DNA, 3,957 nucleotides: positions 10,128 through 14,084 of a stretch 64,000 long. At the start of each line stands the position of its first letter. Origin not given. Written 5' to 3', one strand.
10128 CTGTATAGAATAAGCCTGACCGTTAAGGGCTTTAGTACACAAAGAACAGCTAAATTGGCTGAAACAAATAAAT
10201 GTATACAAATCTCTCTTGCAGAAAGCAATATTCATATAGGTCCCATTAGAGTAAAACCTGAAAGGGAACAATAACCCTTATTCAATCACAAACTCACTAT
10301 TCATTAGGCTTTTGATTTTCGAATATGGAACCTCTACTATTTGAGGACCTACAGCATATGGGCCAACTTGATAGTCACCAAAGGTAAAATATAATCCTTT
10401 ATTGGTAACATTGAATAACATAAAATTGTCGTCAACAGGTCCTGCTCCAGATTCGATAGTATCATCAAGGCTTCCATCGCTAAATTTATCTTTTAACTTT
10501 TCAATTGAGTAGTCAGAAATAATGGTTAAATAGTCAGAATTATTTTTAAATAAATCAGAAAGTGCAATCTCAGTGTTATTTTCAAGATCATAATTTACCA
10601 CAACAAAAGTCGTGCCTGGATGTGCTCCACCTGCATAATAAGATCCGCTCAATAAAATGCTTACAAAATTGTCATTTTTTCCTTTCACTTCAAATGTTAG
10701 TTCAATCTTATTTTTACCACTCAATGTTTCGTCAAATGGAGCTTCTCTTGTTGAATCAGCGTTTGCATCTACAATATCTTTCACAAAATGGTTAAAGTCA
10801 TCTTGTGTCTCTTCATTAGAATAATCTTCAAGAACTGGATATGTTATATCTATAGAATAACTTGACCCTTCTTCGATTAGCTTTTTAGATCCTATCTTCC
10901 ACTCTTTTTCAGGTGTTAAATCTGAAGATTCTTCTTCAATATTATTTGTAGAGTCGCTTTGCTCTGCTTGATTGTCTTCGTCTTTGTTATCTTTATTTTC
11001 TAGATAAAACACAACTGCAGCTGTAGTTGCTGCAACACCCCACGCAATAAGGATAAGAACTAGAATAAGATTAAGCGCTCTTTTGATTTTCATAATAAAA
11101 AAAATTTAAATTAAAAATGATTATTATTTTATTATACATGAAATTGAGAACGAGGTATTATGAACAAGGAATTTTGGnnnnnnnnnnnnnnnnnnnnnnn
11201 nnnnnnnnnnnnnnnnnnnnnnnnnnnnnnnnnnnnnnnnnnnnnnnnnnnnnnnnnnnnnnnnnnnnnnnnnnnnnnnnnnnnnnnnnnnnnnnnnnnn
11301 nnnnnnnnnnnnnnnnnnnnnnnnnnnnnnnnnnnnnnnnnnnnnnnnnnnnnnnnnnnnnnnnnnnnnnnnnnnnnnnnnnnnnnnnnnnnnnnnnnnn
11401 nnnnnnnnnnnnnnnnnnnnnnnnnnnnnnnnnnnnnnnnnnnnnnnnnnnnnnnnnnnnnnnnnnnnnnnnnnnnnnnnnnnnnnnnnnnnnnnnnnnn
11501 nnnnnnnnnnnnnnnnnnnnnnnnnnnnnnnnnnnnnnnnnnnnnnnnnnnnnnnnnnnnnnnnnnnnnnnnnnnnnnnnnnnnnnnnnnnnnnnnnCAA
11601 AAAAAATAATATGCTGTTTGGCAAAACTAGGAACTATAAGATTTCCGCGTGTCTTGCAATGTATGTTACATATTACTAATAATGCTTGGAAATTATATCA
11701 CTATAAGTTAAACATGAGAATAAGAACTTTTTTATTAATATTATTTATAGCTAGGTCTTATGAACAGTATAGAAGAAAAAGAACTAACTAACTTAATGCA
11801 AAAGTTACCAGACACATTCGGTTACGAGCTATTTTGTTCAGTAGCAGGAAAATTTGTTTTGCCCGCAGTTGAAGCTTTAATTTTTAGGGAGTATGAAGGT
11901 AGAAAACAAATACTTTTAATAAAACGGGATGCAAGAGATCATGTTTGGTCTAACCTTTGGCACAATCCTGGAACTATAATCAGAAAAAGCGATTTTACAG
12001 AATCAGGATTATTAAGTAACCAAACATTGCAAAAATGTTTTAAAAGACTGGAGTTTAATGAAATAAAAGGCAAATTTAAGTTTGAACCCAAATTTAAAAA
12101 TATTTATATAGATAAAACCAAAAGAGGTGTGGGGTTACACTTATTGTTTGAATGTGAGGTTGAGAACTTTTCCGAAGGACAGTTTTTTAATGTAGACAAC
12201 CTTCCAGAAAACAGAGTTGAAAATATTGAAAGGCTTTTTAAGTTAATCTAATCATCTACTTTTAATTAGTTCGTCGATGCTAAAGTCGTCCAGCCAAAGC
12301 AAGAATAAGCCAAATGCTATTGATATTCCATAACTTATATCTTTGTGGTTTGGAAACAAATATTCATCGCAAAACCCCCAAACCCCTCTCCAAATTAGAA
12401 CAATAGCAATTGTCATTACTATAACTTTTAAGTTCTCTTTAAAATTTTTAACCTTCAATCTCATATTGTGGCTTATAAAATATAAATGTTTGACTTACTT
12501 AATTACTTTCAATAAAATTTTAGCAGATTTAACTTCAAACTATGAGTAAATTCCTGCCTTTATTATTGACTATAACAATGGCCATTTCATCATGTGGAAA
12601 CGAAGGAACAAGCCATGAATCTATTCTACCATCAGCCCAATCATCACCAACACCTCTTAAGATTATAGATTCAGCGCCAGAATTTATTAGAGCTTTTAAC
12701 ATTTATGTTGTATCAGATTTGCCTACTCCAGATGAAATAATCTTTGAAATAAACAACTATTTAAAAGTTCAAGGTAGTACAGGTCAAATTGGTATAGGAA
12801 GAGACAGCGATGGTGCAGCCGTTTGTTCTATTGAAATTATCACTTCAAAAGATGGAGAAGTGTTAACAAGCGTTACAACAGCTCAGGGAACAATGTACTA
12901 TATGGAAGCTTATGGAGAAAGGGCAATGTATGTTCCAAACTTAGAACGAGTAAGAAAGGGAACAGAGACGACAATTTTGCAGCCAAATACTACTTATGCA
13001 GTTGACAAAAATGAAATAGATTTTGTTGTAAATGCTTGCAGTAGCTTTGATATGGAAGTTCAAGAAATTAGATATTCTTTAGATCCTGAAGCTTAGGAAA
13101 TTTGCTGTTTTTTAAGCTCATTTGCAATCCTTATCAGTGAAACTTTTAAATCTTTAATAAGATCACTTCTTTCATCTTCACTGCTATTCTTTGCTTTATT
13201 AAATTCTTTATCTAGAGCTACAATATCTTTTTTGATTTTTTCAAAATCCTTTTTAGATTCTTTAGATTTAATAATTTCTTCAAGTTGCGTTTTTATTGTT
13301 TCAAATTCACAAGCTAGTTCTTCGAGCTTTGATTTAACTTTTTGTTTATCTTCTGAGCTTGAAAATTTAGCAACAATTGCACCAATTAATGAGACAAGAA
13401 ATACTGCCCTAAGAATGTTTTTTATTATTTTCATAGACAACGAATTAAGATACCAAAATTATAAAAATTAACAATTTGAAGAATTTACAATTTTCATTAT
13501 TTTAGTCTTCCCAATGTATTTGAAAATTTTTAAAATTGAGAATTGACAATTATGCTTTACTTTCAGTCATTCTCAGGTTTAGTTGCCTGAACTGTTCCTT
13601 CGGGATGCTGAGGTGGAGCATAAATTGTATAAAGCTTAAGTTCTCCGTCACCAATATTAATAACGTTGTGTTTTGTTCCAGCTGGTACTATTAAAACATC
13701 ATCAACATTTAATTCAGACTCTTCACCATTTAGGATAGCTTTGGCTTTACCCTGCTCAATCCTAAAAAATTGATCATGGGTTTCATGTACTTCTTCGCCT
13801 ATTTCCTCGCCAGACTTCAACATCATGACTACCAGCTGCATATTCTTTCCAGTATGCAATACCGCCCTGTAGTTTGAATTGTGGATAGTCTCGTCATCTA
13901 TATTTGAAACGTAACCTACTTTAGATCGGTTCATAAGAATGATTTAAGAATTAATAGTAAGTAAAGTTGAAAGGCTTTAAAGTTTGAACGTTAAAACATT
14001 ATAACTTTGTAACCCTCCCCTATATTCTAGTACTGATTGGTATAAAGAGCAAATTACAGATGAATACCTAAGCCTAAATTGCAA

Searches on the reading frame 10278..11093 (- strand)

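Call 63: search_protein_families(library=pfam, proteins=[window:10278-11093:-], max_evalue=0.001)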
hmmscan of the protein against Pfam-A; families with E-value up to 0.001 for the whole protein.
window:10278-11093:- (271 aa): 2 families
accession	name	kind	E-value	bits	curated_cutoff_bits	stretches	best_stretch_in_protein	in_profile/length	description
PF11738.13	DUF3298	-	3.8e-14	53.8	24.1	1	179-258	1-84/84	Protein of unknown function (DUF3298)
PF13739.11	PdaC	-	2.9e-11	44.8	29.1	1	75-160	4-94/95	Deacetylase PdaC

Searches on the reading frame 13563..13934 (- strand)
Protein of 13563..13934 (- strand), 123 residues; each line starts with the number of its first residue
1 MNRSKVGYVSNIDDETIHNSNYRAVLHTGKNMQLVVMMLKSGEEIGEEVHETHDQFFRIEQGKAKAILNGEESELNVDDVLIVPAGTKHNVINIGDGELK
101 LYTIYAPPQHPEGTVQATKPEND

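Call 63: search_protein_families(library=pfam, proteins=[window:13563-13934:-], max_evalue=0.001)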
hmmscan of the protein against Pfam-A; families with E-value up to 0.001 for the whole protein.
window:13563-13934:- (123 aa): 3 families
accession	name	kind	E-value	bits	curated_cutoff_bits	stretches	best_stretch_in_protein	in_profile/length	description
PF07883.17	Cupin_2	-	1.6e-15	57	27.2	1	36-105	2-70/70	Cupin domain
PF02311.25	AraC_binding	-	0.00025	21.2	21.1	1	55-109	25-79/135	AraC-like ligand binding domain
PF01050.24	MannoseP_isomer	-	0.00038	21.1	23.6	1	24-103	20-99/116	Mannose-6-phosphate isomerase C-terminal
